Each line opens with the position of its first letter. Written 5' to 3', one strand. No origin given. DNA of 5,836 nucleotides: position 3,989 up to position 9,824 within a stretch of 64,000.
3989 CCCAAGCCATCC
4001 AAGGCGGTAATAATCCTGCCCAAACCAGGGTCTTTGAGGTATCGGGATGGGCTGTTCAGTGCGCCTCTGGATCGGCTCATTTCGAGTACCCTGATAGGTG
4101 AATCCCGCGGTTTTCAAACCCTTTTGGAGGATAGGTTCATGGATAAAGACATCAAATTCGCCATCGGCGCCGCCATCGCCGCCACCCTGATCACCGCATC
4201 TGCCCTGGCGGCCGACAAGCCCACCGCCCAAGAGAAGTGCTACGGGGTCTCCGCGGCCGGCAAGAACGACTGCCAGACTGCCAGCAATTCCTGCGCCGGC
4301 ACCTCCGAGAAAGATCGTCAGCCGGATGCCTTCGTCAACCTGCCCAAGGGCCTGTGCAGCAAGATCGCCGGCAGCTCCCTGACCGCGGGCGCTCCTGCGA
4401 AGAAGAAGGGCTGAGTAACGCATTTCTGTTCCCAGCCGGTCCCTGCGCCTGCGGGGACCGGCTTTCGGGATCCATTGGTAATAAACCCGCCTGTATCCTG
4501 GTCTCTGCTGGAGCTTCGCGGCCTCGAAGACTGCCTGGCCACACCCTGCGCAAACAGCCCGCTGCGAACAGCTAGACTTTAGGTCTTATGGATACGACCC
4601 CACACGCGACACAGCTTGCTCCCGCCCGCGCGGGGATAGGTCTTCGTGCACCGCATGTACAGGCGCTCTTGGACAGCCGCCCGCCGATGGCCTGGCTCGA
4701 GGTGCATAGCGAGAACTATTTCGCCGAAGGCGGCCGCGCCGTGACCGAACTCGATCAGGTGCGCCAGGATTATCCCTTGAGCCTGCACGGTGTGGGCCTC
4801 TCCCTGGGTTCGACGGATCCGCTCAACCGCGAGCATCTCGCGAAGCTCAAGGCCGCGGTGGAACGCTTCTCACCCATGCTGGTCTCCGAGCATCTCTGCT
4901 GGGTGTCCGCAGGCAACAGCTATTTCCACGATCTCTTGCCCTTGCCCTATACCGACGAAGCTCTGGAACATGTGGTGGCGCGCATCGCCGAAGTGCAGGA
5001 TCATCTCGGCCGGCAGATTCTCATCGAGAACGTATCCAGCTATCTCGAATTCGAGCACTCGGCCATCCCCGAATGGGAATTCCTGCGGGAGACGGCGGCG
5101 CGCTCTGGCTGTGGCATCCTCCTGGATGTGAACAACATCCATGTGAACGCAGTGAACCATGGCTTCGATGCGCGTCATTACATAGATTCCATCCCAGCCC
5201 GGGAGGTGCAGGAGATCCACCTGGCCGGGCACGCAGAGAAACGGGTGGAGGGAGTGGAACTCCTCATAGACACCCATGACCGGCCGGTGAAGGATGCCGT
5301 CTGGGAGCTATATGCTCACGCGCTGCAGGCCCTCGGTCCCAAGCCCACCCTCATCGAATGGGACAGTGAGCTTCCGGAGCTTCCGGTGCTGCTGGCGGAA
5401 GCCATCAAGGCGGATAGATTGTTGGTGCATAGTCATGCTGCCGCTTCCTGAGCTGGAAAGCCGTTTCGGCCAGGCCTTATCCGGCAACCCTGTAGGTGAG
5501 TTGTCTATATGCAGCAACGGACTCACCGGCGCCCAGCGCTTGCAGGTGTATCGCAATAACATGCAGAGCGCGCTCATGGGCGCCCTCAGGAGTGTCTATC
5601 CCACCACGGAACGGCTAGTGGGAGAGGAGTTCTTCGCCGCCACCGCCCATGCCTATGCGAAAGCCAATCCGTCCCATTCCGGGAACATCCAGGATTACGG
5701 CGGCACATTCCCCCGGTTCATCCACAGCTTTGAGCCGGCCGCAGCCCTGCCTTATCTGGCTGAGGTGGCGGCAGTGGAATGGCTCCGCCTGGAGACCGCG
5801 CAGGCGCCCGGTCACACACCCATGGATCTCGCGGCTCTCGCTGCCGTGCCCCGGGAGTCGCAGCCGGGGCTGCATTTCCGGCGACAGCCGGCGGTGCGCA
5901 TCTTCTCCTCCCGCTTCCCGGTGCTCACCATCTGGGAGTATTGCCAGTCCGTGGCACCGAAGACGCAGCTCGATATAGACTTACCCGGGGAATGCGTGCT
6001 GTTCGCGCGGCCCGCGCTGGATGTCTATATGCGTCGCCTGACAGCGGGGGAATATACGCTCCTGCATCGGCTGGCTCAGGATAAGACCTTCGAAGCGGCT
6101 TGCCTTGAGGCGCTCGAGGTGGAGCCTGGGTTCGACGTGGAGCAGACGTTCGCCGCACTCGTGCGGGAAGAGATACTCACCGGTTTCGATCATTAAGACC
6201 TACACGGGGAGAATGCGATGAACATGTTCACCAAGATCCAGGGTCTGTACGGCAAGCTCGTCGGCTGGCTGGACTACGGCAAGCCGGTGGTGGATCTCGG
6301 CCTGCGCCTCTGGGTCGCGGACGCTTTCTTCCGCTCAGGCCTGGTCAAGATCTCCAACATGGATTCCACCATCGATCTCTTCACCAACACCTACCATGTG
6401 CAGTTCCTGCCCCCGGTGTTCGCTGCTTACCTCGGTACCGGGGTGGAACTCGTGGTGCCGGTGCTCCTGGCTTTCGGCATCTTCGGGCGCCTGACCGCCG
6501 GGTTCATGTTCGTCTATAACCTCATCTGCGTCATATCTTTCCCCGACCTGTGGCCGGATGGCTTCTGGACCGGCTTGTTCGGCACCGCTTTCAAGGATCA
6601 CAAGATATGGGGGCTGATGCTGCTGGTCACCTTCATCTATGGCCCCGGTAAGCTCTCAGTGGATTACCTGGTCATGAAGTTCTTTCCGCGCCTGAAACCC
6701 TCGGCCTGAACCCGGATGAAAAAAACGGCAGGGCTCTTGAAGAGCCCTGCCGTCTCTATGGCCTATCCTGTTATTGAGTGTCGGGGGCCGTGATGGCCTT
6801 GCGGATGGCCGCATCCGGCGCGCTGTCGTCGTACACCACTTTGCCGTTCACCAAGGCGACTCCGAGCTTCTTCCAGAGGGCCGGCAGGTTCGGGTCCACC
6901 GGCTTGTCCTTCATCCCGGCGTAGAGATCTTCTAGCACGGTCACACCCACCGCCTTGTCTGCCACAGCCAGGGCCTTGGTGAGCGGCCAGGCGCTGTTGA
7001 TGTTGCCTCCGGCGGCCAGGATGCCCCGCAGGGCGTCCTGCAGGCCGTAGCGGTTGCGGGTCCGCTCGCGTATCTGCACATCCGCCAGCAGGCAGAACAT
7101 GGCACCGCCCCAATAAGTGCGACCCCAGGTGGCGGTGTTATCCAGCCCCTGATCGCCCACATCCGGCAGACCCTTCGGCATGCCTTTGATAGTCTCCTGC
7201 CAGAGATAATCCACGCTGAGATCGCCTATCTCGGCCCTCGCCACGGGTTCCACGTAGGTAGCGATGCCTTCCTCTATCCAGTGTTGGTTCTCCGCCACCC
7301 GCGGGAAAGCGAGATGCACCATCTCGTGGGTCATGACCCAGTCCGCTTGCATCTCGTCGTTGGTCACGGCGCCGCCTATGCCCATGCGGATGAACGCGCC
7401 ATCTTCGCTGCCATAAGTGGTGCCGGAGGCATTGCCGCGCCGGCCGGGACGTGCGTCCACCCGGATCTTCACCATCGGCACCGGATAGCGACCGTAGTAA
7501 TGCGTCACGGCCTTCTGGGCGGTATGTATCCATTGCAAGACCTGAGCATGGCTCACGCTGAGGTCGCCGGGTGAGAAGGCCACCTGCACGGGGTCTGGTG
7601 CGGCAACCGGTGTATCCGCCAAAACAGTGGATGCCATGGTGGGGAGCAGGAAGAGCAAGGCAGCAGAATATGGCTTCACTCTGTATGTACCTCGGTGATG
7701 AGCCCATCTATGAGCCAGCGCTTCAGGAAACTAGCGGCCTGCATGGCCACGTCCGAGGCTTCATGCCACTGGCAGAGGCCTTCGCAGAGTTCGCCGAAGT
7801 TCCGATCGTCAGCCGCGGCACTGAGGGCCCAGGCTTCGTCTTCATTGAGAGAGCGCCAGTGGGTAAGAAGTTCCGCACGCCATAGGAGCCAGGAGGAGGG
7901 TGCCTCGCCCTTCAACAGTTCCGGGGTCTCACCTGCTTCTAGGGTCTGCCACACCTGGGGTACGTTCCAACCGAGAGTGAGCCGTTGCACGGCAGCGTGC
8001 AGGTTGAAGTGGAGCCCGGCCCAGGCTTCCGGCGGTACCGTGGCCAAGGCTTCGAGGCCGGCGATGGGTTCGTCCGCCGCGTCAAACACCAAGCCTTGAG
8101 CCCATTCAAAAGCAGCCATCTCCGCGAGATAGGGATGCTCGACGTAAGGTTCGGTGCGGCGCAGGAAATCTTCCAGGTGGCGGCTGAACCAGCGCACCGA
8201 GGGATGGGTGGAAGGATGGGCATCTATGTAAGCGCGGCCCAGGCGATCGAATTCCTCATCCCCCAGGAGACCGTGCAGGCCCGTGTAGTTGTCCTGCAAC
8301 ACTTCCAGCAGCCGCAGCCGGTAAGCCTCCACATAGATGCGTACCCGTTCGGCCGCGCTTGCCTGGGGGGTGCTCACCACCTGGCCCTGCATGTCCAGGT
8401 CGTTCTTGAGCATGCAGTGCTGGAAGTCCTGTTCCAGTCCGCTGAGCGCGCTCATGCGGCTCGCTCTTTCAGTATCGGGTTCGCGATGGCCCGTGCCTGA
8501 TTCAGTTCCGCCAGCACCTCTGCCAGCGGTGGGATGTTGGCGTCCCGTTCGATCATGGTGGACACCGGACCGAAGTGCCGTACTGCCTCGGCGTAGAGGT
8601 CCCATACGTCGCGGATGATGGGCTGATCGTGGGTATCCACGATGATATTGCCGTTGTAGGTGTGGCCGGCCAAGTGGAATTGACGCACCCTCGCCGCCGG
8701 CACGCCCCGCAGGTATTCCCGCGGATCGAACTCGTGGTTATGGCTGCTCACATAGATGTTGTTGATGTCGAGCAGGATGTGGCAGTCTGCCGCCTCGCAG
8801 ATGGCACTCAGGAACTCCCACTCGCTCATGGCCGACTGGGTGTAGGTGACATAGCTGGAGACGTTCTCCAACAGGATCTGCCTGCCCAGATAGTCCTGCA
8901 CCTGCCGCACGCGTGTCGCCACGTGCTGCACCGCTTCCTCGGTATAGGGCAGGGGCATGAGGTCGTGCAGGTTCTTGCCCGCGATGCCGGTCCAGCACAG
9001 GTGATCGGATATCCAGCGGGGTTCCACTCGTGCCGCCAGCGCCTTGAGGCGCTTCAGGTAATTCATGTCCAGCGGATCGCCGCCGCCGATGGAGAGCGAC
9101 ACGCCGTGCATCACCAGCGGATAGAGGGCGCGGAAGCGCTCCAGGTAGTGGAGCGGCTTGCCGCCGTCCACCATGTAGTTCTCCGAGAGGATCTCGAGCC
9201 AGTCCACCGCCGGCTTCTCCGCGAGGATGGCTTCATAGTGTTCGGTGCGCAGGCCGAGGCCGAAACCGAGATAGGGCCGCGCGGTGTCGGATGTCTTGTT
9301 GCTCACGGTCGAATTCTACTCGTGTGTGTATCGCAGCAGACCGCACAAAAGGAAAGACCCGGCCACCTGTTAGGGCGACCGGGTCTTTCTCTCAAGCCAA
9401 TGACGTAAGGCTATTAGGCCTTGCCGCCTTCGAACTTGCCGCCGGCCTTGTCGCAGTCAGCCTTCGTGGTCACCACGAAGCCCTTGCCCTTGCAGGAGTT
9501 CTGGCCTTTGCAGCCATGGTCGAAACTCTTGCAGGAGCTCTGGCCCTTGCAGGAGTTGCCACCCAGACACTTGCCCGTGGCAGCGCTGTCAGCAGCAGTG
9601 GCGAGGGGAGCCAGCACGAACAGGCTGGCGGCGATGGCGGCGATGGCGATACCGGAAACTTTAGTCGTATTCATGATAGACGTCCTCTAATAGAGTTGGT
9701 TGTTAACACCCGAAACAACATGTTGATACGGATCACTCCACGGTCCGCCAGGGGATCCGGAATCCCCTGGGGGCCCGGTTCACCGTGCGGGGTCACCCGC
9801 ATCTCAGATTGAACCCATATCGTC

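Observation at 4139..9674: Two complete, different bufferin-type MNIO RiPP clusters arranged tail-to-tail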

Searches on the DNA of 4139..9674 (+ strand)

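Call 11: search_dna_similar(query=window:4139-9674:+, collection=plasmids, mode=near, max_rows=5)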
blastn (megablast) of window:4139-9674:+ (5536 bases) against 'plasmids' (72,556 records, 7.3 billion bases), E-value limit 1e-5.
No match.
